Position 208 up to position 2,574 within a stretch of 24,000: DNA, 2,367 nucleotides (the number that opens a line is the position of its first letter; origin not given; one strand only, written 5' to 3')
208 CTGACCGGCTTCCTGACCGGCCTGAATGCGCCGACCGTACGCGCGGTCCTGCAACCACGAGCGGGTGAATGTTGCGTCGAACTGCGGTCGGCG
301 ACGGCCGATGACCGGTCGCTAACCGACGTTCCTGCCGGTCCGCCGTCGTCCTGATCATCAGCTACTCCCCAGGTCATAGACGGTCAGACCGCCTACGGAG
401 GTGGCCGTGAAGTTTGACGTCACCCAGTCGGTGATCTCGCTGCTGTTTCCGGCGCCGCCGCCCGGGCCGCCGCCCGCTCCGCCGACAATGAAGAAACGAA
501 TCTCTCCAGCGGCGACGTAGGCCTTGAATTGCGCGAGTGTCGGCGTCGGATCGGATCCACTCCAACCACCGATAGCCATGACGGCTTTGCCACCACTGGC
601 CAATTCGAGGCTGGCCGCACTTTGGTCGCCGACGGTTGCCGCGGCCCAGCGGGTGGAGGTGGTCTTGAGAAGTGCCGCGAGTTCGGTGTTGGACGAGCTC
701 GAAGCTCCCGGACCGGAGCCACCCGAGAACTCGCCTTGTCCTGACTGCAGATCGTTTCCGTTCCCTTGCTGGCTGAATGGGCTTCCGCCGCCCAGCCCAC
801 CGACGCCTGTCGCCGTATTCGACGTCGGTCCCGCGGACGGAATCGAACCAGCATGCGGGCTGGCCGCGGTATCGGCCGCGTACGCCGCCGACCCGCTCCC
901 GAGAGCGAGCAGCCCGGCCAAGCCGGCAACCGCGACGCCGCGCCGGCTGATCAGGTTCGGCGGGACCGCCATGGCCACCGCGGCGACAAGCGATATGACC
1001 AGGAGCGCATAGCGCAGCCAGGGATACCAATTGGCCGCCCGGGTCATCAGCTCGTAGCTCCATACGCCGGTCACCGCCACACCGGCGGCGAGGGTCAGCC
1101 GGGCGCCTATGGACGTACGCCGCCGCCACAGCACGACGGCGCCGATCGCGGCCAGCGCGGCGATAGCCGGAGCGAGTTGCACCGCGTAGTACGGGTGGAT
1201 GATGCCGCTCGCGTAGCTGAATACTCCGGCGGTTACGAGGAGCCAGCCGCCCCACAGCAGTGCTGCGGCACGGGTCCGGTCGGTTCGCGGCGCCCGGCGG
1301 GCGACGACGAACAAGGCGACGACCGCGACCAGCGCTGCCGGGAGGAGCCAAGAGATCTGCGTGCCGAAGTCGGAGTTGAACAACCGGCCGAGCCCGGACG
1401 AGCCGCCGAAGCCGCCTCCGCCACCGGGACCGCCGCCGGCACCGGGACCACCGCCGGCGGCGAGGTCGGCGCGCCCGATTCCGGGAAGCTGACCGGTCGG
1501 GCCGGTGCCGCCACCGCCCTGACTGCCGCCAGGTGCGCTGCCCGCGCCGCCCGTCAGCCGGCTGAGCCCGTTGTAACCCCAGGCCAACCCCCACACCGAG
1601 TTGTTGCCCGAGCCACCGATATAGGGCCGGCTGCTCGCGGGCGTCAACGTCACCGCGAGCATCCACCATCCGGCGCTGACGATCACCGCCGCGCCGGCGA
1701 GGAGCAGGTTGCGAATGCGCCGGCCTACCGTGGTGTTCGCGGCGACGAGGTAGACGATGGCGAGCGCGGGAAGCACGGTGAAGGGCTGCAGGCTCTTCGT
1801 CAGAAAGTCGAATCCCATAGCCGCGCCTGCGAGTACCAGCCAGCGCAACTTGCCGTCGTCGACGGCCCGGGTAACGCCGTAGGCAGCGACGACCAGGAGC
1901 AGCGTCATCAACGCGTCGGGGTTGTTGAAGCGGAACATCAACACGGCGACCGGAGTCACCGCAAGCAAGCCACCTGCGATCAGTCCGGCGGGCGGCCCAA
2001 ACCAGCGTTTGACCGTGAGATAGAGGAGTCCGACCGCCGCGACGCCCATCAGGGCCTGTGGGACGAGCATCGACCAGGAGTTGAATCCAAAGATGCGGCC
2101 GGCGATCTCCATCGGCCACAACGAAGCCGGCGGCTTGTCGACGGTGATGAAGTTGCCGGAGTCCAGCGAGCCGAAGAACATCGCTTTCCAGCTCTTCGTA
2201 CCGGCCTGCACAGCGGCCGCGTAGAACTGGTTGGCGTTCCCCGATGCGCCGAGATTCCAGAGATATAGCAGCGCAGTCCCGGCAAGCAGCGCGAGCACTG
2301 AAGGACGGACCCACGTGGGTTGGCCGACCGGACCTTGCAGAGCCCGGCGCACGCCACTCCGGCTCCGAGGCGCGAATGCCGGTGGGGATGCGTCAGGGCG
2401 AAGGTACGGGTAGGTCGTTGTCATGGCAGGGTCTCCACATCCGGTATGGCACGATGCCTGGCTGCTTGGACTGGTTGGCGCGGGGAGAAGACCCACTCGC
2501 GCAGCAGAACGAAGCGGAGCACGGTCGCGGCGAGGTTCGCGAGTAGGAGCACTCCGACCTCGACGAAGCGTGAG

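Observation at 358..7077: Seven-gene ATGA-chained operon joining a trans-membrane redox/flavinylation module to a polyprenol-phosphate glycosylation pair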

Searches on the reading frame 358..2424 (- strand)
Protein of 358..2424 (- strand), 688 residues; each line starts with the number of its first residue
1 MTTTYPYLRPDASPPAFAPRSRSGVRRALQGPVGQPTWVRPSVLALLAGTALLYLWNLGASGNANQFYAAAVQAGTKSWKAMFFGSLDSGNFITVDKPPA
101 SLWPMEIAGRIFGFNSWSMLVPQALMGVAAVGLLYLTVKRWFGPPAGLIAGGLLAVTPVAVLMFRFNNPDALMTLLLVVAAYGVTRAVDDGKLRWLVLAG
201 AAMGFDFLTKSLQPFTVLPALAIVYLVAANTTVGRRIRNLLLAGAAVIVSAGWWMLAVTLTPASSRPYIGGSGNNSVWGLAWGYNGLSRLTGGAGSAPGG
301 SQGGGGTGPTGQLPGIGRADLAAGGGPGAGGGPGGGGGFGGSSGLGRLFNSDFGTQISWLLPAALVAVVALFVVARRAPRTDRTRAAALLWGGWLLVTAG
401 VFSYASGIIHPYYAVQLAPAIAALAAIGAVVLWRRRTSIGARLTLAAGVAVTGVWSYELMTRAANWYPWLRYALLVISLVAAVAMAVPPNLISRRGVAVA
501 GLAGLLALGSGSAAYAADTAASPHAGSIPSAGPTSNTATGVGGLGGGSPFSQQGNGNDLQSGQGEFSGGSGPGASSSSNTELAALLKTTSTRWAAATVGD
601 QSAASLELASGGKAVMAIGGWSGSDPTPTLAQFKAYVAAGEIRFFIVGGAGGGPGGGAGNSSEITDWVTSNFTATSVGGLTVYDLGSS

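Call 7: search_protein_families(library=pfam, proteins=[window:358-2424:-], max_evalue=0.01)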
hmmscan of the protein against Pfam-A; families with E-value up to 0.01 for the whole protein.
window:358-2424:- (688 aa): 2 families
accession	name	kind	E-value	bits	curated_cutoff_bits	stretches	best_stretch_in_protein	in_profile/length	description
PF13231.12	PMT_2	-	7.6e-32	111.2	26.1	1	96-253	1-159/160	Dolichyl-phosphate-mannose-protein mannosyltransferase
PF24878.1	YkcB_C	-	1.1e-26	93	27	1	587-671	6-85/85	Putative mannosyltransferase YkcB-like, C-terminal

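Call 8: search_protein_families(library=ncbifam, proteins=[window:358-2424:-], max_evalue=0.01)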
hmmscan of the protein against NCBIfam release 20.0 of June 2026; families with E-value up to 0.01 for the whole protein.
window:358-2424:- (688 aa): 1 family
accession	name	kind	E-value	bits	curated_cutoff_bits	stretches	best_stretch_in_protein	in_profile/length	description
TIGR03663.1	TIGR03663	subfamily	1.7e-08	33.9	126.25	1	110-230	64-183/435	flippase activity-associated protein Agl23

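Call 60: search_solved_structures(query=window:358-2424:-, max_evalue=0.01)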
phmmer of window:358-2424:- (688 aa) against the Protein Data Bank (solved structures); distinct sequences matched with E-value up to 0.01: 1.
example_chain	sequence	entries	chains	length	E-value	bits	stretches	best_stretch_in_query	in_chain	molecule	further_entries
5ezm_A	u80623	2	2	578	1.7e-09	40.2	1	95-261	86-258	4-amino-4-deoxy-L-arabinose transferase or related glycosyltransferases of PMT family | 4-amino-4-deoxy-L-arabinose (L-Ara4N) transferase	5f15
